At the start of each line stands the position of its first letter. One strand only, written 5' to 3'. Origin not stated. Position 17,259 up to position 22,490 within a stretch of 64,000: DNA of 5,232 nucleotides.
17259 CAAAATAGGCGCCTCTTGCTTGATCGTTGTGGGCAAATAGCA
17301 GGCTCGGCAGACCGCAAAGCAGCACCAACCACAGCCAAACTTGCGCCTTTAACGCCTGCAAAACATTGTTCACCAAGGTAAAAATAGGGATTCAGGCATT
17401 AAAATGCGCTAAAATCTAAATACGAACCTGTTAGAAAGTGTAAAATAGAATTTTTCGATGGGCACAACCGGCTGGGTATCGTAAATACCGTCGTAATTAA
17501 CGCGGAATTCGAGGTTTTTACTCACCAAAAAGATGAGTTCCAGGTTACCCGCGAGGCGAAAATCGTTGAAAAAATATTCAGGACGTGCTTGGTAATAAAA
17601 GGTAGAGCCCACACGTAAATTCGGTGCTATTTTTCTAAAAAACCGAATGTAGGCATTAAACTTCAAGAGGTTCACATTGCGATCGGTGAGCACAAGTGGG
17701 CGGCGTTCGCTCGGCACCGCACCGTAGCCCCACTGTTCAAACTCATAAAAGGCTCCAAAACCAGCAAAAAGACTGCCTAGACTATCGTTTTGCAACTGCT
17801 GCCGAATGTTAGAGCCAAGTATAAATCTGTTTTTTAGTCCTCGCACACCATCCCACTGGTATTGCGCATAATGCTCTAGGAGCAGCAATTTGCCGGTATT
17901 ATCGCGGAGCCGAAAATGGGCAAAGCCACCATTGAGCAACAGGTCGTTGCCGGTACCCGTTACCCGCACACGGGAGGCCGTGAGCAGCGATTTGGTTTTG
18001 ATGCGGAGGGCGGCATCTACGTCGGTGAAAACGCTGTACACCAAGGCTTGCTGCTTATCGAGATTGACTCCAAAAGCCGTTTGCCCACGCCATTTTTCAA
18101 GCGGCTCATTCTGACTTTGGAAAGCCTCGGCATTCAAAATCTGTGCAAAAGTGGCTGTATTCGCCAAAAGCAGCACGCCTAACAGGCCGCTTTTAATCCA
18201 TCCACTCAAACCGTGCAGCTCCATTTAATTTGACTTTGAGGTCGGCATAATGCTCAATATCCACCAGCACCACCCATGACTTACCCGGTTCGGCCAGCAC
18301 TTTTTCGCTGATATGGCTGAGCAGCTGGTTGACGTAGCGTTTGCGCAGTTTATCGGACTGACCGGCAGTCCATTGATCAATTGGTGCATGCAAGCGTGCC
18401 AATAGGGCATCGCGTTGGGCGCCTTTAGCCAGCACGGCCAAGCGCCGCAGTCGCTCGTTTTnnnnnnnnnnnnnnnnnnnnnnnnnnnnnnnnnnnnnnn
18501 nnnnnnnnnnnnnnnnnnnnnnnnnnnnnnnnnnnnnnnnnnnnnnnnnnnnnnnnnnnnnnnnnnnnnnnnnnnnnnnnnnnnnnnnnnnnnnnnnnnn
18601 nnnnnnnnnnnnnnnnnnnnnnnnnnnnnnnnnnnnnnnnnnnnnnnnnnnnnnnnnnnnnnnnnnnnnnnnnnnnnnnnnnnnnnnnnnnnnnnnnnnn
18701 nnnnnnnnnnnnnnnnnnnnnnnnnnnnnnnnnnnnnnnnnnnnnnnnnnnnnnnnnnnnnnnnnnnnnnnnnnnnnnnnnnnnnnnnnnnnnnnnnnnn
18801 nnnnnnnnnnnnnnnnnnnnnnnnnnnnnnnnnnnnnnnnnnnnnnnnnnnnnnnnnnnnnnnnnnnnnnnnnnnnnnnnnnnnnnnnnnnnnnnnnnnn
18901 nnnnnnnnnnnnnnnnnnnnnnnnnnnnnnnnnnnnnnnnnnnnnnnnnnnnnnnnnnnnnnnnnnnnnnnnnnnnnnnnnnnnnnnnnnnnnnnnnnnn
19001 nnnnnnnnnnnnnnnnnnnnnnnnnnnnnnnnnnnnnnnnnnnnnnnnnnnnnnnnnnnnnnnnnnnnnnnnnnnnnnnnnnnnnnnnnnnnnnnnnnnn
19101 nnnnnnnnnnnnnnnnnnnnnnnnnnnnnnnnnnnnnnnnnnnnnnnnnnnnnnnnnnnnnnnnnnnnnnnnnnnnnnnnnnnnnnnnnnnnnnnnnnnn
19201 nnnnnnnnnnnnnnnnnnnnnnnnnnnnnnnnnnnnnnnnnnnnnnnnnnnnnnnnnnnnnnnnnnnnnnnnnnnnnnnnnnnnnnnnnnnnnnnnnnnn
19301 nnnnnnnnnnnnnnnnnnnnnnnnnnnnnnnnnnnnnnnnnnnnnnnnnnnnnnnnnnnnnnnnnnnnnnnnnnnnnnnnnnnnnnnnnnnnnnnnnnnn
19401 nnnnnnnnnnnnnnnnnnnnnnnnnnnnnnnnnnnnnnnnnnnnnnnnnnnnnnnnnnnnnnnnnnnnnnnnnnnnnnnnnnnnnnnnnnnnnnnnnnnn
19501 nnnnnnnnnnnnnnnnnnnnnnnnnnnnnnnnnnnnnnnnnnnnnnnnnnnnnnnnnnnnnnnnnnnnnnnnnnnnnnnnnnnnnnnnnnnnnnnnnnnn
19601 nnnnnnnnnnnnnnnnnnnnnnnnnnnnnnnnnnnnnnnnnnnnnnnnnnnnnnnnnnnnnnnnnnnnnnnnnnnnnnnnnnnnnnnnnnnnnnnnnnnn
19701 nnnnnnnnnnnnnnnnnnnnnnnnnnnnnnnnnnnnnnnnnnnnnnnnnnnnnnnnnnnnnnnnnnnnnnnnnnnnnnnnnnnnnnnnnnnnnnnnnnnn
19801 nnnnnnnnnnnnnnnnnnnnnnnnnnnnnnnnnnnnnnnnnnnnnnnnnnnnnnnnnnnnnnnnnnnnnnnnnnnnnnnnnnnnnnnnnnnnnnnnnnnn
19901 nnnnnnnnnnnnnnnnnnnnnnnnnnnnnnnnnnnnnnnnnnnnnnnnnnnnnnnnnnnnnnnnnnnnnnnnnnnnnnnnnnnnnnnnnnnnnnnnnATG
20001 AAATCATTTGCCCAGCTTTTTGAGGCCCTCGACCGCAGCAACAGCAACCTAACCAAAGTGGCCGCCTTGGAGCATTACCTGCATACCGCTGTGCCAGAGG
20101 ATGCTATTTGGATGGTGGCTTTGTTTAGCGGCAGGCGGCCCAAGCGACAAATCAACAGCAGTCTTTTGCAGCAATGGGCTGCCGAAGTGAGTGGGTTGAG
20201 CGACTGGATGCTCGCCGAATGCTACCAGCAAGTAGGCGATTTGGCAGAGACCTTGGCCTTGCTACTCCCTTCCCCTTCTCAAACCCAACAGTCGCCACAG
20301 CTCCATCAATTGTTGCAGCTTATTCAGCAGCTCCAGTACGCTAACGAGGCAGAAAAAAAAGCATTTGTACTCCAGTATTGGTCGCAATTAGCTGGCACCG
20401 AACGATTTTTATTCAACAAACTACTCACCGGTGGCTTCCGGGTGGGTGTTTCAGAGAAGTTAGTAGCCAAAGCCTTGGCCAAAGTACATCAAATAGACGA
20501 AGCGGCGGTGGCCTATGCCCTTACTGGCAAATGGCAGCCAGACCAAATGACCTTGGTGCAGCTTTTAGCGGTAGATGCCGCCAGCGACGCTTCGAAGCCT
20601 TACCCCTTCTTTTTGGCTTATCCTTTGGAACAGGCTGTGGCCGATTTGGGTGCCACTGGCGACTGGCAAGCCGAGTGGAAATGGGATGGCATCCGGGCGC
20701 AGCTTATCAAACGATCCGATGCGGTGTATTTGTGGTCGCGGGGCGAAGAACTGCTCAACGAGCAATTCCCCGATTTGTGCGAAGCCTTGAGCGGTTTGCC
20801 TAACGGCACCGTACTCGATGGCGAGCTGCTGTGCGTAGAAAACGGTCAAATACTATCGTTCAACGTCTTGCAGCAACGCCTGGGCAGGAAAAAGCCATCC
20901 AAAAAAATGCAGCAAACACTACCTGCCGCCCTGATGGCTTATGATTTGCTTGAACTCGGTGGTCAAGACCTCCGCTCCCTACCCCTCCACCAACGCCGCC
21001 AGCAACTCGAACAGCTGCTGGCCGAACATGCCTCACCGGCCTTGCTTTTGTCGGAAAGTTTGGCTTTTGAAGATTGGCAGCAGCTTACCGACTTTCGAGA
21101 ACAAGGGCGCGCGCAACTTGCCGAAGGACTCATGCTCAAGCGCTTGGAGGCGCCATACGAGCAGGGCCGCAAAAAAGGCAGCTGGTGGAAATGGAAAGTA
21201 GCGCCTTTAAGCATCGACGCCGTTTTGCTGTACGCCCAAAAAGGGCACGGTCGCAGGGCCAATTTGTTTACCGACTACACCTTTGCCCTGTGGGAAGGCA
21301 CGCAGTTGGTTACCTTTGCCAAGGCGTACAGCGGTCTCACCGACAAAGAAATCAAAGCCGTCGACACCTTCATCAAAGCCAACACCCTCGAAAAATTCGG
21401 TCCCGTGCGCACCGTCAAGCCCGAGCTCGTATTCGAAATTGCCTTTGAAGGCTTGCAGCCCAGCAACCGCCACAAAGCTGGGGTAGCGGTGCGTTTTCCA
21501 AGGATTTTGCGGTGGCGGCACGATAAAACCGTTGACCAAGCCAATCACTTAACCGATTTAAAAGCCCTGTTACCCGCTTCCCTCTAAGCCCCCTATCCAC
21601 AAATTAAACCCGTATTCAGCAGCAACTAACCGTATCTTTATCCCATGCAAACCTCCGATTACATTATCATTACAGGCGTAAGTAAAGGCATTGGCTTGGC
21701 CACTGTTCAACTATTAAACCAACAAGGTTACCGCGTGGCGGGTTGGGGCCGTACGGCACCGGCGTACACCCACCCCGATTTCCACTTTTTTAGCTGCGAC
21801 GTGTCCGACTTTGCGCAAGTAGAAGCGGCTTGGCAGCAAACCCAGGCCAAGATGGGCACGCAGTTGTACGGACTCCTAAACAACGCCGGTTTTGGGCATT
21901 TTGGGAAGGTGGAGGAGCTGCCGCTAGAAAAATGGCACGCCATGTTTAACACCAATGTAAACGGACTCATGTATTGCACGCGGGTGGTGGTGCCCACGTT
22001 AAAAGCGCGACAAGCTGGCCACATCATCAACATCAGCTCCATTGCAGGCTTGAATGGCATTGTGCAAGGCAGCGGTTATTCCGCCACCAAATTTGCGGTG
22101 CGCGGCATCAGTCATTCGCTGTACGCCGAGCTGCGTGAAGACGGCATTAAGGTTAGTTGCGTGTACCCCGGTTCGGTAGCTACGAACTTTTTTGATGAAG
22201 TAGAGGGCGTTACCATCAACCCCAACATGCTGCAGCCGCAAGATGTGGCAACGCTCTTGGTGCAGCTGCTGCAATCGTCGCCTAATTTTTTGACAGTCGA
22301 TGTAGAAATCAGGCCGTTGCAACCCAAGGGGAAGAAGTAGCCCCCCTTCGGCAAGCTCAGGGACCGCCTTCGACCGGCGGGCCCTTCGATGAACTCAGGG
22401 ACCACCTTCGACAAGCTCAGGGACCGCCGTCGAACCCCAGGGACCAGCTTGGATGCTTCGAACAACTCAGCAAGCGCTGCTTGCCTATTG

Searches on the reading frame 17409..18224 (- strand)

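Call 73: search_protein_families(library=pfam, proteins=[window:17409-18224:-])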
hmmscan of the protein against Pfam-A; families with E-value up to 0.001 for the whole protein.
window:17409-18224:- (271 aa): 1 family
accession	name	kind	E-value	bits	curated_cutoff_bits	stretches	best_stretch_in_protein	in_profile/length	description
PF04338.18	DUF481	-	3.2e-05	24.5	21.1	1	101-253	53-192/210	Protein of unknown function, DUF481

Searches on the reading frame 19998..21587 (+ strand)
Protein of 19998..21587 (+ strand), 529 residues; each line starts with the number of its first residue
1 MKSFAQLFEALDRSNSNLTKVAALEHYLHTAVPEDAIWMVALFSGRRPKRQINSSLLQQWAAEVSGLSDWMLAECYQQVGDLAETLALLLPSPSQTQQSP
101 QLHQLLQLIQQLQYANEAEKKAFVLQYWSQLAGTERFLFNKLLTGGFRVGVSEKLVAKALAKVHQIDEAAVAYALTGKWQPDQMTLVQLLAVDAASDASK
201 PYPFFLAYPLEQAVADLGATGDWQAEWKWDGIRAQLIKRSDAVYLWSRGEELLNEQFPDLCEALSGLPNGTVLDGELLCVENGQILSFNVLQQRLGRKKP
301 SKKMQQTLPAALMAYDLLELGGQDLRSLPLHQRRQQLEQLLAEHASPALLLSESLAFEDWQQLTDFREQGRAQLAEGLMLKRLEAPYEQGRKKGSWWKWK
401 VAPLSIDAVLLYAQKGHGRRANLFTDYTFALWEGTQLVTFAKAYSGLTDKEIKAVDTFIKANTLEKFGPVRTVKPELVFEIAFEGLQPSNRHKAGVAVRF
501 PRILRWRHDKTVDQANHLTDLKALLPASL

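Call 10: search_protein_families(library=pfam, proteins=[window:19998-21587:+])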
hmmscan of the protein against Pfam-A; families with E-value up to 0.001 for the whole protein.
window:19998-21587:+ (529 aa): 5 families
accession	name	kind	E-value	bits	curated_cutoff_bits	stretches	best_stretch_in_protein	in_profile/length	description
PF01068.26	DNA_ligase_A_M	-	4.7e-36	124.8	26.2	1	220-400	19-204/204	ATP dependent DNA ligase domain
PF04675.19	DNA_ligase_A_N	-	4.9e-20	72.9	24.6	1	2-161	3-174/174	DNA ligase N terminus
PF04679.21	DNA_ligase_A_C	-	4.6e-12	46.6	27.5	1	421-510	2-94/94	ATP dependent DNA ligase C terminal region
PF01331.24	mRNA_cap_enzyme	-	9.8e-05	22.7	29.6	0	222-279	17-80/194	mRNA capping enzyme, catalytic domain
PF09414.15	RNA_ligase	-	0.00044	20.9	27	1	222-399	2-170/171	RNA ligase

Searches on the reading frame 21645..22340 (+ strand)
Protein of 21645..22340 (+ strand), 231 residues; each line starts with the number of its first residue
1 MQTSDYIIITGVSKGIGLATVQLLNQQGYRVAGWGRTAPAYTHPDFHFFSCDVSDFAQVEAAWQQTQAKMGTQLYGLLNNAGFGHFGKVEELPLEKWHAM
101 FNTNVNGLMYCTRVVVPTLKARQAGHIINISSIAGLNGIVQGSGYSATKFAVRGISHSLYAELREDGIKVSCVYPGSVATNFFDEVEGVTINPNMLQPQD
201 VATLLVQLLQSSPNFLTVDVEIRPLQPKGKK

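Call 10: search_protein_families(library=pfam, proteins=[window:21645-22340:+])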
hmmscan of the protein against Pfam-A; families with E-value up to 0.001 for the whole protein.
window:21645-22340:+ (231 aa): 4 families
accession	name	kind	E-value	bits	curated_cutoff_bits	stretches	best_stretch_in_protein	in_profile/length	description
PF00106.31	adh_short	-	3.9e-48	164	26.6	1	7-185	3-189/195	short chain dehydrogenase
PF13561.12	adh_short_C2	-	4.1e-33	115.4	27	1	11-188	1-186/236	Enoyl-(Acyl carrier protein) reductase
PF08659.16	KR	-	4e-12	46.9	22.6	1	8-171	4-171/180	KR domain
PF01370.27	Epimerase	-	2.8e-05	24.1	20.9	1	7-70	1-67/240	NAD dependent epimerase/dehydratase family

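Call 11: find_encoding_contigs(protein=window:21645-22340:+, flank=10000, max_places=10)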
Protein window:21645-22340:+ (231 aa): 7 contigs read that carry it; 6 places shown.
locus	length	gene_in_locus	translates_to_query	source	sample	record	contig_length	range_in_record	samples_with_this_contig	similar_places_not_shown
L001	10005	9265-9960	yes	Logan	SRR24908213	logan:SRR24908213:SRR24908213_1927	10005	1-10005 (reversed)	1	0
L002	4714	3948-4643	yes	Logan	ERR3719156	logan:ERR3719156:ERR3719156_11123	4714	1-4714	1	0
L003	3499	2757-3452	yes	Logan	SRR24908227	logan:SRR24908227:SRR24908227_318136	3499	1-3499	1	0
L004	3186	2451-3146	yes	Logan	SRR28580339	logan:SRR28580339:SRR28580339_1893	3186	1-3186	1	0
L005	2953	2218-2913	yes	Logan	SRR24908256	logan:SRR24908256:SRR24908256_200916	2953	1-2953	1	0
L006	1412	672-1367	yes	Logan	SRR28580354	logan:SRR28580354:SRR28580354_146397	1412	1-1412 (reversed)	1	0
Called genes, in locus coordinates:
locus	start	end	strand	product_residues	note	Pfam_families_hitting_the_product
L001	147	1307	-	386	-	-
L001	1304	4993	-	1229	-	PF25778:DUF7948, PF06739:SBBP (faint), PF00801:PKD (weak), PF18911:PKD_4, PF13585:CHU_C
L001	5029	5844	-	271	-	-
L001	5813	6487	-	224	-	-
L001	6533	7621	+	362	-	-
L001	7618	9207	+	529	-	PF04675:DNA_ligase_A_N, PF01068:DNA_ligase_A_M, PF04679:DNA_ligase_A_C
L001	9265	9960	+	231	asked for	PF00106:adh_short, PF08659:KR, PF13561:adh_short_C2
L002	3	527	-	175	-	?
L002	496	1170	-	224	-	-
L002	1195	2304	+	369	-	-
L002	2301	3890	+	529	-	PF04675:DNA_ligase_A_N, PF01068:DNA_ligase_A_M, PF04679:DNA_ligase_A_C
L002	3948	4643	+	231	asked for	PF00106:adh_short, PF08659:KR, PF13561:adh_short_C2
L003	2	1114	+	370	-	?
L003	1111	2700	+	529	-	PF04675:DNA_ligase_A_N, PF01068:DNA_ligase_A_M, PF04679:DNA_ligase_A_C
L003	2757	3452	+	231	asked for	PF00106:adh_short, PF08659:KR, PF13561:adh_short_C2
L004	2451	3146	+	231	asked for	PF00106:adh_short, PF08659:KR, PF13561:adh_short_C2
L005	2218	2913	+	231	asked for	PF00106:adh_short, PF08659:KR, PF13561:adh_short_C2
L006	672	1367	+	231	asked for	PF00106:adh_short, PF08659:KR, PF13561:adh_short_C2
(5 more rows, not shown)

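Call 31: find_related_loci(query=window:21645-22340:+, collection=metagenome_contigs, flank=5000)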
Query window:21645-22340:+ (231 aa) in metagenome_contigs; peptide patterns used: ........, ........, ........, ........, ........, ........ (x = any residue, [..] = any of these).
170 stretches matched a pattern; 81 encode a relative of the query (tblastn E <= 1e-3); the best 80 are kept; 80 distinct loci.
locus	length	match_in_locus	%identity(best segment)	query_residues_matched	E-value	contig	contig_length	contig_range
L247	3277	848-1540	87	1-231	6e-144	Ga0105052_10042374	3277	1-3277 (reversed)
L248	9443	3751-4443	87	1-231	8e-139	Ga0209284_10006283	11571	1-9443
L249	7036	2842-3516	74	7-231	2e-113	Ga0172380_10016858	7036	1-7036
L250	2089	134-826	36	3-226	1e-38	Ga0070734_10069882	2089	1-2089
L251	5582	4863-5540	35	8-226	1e-37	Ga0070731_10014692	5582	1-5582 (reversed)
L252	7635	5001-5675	35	8-226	3e-37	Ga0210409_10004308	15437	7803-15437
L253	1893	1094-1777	36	3-224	2e-37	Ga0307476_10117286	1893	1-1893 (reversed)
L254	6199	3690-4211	41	51-226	1e-36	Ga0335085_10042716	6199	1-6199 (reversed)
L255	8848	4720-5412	36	8-231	7e-36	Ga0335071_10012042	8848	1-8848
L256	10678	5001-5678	35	8-225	3e-34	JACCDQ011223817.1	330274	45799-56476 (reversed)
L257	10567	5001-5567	41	1-183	9e-34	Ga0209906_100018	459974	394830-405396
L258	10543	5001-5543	39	9-184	3e-32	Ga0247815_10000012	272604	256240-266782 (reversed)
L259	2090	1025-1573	40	2-184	6e-32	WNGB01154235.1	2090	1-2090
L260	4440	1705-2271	40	1-183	4e-31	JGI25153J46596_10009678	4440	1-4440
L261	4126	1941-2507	40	1-183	8e-31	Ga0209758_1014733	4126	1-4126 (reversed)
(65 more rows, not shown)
